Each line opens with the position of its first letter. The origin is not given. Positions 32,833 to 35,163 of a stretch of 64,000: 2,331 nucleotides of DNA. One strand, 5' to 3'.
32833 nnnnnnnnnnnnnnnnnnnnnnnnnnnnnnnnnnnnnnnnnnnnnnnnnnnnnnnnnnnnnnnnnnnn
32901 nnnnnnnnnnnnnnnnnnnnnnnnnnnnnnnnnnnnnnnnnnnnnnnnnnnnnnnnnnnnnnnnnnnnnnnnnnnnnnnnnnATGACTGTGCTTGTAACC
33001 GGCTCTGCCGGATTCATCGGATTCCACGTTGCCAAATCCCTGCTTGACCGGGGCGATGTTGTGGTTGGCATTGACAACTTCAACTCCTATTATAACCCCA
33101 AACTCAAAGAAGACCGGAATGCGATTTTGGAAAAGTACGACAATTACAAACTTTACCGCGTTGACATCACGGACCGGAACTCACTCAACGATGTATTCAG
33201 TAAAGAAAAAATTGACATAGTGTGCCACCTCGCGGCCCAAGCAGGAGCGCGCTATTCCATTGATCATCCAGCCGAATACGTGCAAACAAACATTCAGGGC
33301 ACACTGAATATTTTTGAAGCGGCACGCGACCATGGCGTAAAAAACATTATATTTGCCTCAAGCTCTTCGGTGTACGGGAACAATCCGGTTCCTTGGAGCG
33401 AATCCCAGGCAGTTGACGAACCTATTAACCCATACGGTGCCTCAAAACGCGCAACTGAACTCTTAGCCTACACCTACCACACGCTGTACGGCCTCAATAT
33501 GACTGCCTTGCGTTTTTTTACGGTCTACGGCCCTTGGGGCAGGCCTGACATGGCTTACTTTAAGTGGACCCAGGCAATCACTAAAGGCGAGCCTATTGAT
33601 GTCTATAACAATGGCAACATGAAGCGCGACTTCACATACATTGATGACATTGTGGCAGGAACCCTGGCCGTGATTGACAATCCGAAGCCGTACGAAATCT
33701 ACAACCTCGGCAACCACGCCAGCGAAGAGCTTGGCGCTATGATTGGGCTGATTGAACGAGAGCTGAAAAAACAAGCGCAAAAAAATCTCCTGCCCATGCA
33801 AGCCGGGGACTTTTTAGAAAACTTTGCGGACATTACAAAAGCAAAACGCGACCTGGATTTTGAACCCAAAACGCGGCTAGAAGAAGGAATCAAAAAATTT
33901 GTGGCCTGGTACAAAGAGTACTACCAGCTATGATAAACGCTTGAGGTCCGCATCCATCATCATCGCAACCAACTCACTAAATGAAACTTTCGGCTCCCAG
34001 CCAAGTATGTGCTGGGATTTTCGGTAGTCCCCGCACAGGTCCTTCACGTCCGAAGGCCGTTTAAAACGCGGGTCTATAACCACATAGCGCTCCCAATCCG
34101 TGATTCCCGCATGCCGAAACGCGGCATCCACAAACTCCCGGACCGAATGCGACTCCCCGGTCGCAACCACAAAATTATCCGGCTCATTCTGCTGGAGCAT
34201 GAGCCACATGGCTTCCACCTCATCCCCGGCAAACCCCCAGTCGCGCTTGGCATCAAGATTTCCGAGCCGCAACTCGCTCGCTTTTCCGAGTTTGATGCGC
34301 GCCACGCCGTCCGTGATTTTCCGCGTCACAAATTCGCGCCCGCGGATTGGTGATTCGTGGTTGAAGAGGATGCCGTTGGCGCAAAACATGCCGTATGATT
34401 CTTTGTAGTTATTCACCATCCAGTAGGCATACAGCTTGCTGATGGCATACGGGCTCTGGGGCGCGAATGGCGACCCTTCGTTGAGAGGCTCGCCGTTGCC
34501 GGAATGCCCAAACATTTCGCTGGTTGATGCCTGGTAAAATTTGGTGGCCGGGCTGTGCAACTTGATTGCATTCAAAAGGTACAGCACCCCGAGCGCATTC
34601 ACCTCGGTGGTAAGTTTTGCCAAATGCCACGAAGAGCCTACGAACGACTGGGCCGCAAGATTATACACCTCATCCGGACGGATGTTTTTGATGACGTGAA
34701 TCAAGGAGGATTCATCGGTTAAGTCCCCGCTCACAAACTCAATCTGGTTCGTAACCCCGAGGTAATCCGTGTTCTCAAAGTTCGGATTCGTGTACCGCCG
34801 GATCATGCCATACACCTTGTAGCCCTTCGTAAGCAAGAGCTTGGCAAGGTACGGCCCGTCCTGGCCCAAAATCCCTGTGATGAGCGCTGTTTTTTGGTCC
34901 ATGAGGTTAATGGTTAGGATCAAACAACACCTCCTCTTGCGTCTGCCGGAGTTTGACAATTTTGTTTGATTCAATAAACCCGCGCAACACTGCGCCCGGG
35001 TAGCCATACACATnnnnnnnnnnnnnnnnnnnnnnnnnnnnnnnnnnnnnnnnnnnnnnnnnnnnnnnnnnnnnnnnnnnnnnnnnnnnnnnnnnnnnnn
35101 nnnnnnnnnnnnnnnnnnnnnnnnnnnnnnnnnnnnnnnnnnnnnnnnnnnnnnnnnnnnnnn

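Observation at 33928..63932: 30 kb co-directional array encoding what look like three parallel nonulosonic (sialic-acid-like) sugar pathways with several tailoring enzymes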

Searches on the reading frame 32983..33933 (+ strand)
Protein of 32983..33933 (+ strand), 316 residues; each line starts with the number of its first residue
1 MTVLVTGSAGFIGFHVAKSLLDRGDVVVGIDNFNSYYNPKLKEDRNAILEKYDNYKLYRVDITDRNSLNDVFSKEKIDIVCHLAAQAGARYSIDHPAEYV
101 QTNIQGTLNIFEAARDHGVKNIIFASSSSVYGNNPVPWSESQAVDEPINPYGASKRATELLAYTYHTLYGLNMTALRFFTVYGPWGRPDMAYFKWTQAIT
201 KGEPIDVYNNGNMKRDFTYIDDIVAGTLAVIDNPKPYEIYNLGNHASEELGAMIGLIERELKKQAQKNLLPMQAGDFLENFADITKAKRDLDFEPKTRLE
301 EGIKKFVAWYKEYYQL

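Call 14: search_protein_families(library=pfam, proteins=[window:32983-33933:+])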
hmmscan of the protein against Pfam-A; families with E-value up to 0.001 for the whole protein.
window:32983-33933:+ (316 aa): 10 families
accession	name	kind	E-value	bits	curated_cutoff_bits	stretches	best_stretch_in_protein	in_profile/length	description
PF01370.27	Epimerase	-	4.2e-64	216.7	20.9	1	3-243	1-240/240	NAD dependent epimerase/dehydratase family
PF16363.11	GDP_Man_Dehyd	-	4.2e-59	201.1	27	1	4-305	1-331/332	GDP-mannose 4,6 dehydratase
PF01073.25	3Beta_HSD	-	2.1e-20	73.4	22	1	4-224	1-222/280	3-beta hydroxysteroid dehydrogenase/isomerase family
PF02719.21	Polysacc_synt_2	-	4.1e-18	66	20.2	1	3-224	1-210/293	Polysaccharide biosynthesis protein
PF04321.23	RmlD_sub_bind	-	1e-16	61.3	27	1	1-247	1-217/287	RmlD substrate binding domain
PF07993.18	NAD_binding_4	-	2e-09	37.4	20.1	1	5-187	1-210/258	Male sterility protein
PF13460.12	NAD_binding_10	-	4.5e-08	33.6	27.2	1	7-160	1-129/184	NAD(P)H-binding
PF00106.31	adh_short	-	5.2e-07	29.8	26.6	1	2-162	2-160/195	short chain dehydrogenase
PF08659.16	KR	-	2.9e-06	27.8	22.6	1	2-133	2-143/180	KR domain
PF13561.12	adh_short_C2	-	0.00024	21.2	27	1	12-118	8-119/236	Enoyl-(Acyl carrier protein) reductase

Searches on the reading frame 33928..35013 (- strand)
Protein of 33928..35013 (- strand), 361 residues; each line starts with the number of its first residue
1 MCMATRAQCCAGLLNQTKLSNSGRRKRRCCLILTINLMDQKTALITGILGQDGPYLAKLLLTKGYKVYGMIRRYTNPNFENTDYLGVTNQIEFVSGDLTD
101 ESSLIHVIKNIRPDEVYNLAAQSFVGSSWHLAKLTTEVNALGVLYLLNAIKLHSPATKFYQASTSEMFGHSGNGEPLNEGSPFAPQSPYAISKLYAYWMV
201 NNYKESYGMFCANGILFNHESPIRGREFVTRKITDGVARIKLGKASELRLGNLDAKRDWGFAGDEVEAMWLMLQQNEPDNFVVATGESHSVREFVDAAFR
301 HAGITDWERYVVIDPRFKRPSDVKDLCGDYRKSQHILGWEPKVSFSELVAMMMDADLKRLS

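Call 3: search_protein_families(library=pfam, proteins=[window:33928-35013:-])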
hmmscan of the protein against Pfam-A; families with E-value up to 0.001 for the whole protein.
window:33928-35013:- (361 aa): 3 families
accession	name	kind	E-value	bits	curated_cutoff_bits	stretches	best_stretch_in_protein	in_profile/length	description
PF16363.11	GDP_Man_Dehyd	-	4.1e-123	411.5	27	1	44-352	1-332/332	GDP-mannose 4,6 dehydratase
PF01370.27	Epimerase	-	7.7e-63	212.5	20.9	1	43-283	1-239/240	NAD dependent epimerase/dehydratase family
PF04321.23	RmlD_sub_bind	-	6.9e-08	32.3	27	1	43-206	3-142/287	RmlD substrate binding domain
